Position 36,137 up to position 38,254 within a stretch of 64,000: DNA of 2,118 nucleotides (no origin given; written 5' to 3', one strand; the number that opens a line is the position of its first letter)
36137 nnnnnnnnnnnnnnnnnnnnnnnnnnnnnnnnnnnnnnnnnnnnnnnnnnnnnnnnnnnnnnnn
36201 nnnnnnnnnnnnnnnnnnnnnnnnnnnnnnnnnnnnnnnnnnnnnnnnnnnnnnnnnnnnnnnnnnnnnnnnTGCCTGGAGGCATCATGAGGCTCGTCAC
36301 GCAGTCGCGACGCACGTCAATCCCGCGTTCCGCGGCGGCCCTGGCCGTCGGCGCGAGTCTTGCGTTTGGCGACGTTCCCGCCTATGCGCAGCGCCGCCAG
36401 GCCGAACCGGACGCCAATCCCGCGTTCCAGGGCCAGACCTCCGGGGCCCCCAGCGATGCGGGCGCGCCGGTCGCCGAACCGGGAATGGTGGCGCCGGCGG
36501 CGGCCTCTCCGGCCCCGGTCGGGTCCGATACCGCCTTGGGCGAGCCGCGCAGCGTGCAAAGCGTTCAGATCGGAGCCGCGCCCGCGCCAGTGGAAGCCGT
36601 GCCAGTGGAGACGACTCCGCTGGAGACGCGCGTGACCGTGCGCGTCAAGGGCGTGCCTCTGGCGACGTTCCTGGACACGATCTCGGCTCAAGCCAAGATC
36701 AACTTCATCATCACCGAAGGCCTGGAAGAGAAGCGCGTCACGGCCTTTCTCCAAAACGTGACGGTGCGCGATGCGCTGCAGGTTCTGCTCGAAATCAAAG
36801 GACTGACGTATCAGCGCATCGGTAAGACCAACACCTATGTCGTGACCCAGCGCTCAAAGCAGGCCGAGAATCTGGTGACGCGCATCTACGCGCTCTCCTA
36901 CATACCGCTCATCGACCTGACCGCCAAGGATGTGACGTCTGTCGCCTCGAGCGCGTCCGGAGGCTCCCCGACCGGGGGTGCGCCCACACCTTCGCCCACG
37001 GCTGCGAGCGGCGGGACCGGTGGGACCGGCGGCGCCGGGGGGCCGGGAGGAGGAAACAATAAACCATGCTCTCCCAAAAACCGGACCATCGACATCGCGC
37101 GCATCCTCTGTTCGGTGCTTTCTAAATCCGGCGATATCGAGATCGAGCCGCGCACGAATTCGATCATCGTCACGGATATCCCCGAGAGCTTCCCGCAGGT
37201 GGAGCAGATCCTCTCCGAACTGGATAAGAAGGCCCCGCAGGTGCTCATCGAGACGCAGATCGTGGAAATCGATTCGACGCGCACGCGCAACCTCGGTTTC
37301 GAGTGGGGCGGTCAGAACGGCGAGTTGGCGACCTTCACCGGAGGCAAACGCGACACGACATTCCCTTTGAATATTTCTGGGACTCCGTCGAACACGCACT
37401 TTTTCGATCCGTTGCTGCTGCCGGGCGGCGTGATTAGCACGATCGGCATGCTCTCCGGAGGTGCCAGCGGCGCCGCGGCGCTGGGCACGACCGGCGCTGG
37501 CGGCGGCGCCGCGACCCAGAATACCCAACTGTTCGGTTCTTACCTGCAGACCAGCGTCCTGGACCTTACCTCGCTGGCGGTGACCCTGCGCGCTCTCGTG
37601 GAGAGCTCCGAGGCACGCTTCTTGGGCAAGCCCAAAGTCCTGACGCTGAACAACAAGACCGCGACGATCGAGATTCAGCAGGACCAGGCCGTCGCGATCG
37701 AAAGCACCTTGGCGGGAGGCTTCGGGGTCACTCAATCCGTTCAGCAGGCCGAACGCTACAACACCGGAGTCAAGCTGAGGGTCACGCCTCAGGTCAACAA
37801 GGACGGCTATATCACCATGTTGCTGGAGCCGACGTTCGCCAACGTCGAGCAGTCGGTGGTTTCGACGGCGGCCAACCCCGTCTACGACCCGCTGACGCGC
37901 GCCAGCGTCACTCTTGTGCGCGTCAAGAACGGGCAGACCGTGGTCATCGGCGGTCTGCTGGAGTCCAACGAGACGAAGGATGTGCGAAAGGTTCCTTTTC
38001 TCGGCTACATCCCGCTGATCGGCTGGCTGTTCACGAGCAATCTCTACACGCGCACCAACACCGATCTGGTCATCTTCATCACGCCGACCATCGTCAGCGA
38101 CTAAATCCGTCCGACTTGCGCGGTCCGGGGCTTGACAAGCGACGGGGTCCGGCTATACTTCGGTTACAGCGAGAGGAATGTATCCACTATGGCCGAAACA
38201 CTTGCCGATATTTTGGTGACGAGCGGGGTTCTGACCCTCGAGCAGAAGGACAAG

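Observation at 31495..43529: Compact all-in-one type IV pilus / T2SS-like machine with atypical parts, wedged between the two halves of the hopanoid gene set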

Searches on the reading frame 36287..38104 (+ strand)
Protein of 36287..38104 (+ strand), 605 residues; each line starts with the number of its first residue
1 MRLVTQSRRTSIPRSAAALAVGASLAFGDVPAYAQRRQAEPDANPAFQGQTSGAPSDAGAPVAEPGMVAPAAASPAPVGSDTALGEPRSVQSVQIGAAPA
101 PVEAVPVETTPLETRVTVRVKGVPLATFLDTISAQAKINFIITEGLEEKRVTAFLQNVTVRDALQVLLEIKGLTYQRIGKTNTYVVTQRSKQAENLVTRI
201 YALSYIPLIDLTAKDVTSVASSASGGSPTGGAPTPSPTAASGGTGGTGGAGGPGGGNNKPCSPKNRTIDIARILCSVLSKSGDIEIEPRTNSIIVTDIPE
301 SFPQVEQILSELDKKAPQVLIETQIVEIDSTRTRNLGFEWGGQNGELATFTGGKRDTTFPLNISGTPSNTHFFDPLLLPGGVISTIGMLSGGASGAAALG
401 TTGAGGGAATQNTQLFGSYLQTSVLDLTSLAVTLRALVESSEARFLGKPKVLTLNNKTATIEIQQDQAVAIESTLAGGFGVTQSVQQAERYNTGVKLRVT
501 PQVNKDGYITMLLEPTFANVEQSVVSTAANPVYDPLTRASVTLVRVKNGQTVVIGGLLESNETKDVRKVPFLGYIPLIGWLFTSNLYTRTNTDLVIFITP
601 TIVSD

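Call 5: search_protein_families(library=pfam, proteins=[window:36287-38104:+], max_evalue=0.1)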
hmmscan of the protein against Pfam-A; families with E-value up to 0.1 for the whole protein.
window:36287-38104:+ (605 aa): 4 families
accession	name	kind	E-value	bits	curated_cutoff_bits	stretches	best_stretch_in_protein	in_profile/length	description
PF00263.26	Secretin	-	2.2e-41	141.7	27.5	1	436-603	1-168/169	Bacterial type II and III secretion system protein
PF03958.22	Secretin_N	-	5.3e-09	36.6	28.2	1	269-318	13-69/69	Bacterial type II/III secretion system short domain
PF07660.19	STN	-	1.6e-07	31.5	28.4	1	139-181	2-46/52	Secretin and TonB N terminus short domain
PF16344.10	FecR_C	-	0.062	13.8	24.4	0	122-181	6-67/70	FecR, C-terminal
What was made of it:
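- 36287..38104 (+): G5: secretin. Layout: signal peptide, N0/STN, low-complexity Gly/Ser/Pro insert, one Secretin_N domain, secretin core. No AMIN domain and no S-domain. Pfam Secretin 2.2e-41, Secretin_N and STN (call 5).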

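Call 6: search_protein_families(library=ncbifam, proteins=[window:36287-38104:+], max_evalue=0.1)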
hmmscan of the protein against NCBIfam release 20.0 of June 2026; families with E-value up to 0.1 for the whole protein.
window:36287-38104:+ (605 aa): 8 families
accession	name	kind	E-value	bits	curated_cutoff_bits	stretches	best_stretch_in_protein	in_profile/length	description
TIGR02517.1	type_II_gspD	equivalog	4.1e-64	217.1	351.35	1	173-605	226-592/600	type II secretion system secretin GspD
TIGR02515.1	IV_pilus_PilQ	subfamily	2.7e-62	211.2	284.35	1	114-603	2-427/428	type IV pilus secretin PilQ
TIGR02519.1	pilus_MshL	equivalog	5.1e-40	137.3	250.2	1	286-603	3-290/290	pilus (MSHA type) biogenesis protein MshL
TIGR02516.1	type_III_yscC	equivalog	2.3e-39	135.2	238.45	1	279-604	196-462/463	type III secretion system outer membrane ring subunit SctC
NF010083.0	PRK13568.1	equivalog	9.4e-36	123.5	554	3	428-604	250-418/419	DNA uptake porin HofQ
NF042912.1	Amuc_1098_fam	equivalog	1.5e-24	86.1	750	2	524-603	715-796/805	Amuc_1098 family type IV pilus outer membrane protein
NF007851.2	PRK10560.1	exception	1e-23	83.9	598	3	434-604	248-410/412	DNA uptake porin HofQ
NF011873.0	PRK15346.1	equivalog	1.4e-23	83.4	524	2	418-586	317-477/499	EscC/YscC/HrcC family type III secretion system outer membrane ring protein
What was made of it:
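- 36287..38104 (+): GspD 217 bits (cut-off 351), PilQ 211 (284), MshL 137 (250) (call 6).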

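Call 51: search_solved_structures(query=window:36287-38104:+, max_evalue=0.00001)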
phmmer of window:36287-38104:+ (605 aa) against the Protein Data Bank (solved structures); distinct sequences matched with E-value up to 0.00001: 22.
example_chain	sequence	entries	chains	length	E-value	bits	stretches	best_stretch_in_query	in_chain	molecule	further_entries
6hcg_A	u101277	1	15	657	1.2e-32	116.8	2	431-605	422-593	Type II secretion system protein D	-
3jc8_Qa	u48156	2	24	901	6.9e-31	110.9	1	269-603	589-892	PilQ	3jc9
6i1x_A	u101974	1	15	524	5.5e-30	108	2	431-605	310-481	Type II secretion system protein D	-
5wq7_A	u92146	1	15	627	8.5e-30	107.3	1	429-605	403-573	Putative type II secretion system protein D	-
5w68_A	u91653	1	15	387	2.1e-26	96.1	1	287-605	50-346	Putative type II secretion protein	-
6w6m_A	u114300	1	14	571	1.3e-24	90.2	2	428-603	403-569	Type IV pilus secretin PilQ family protein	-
5zdh_A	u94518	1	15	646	1.8e-24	89.8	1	287-605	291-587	Type II secretion system protein D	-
5wln_G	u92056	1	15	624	2.8e-24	89.1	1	429-605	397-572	Type II secretion system protein D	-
6ve2_A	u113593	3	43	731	3.2e-24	88.9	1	281-604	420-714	Fimbrial assembly protein PilQ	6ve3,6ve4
9x0w_A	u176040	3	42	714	6.2e-23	84.7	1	281-604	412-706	Fimbrial assembly protein PilQ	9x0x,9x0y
6i1y_A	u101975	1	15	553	8.2e-23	84.3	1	432-605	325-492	General secretion pathway protein GspD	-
9k8v_A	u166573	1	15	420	2.7e-22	82.6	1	423-605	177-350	General secretion pathway protein D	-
5wq9_A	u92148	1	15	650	1.2e-21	80.4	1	423-605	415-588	Type II secretion system protein D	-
5wq8_A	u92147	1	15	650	1.6e-21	80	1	423-605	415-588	Type II secretion system protein D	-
4av2_A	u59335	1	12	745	4.8e-20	75.1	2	429-603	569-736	TYPE IV PILUS BIOGENESIS AND COMPETENCE PROTEIN PILQ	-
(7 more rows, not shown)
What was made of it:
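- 36287..38104 (+): PDB: 6hcg, a type II secretion system protein D (GspD-family secretin), 117 bits and M. xanthus PilQ 111 bits (call 51).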
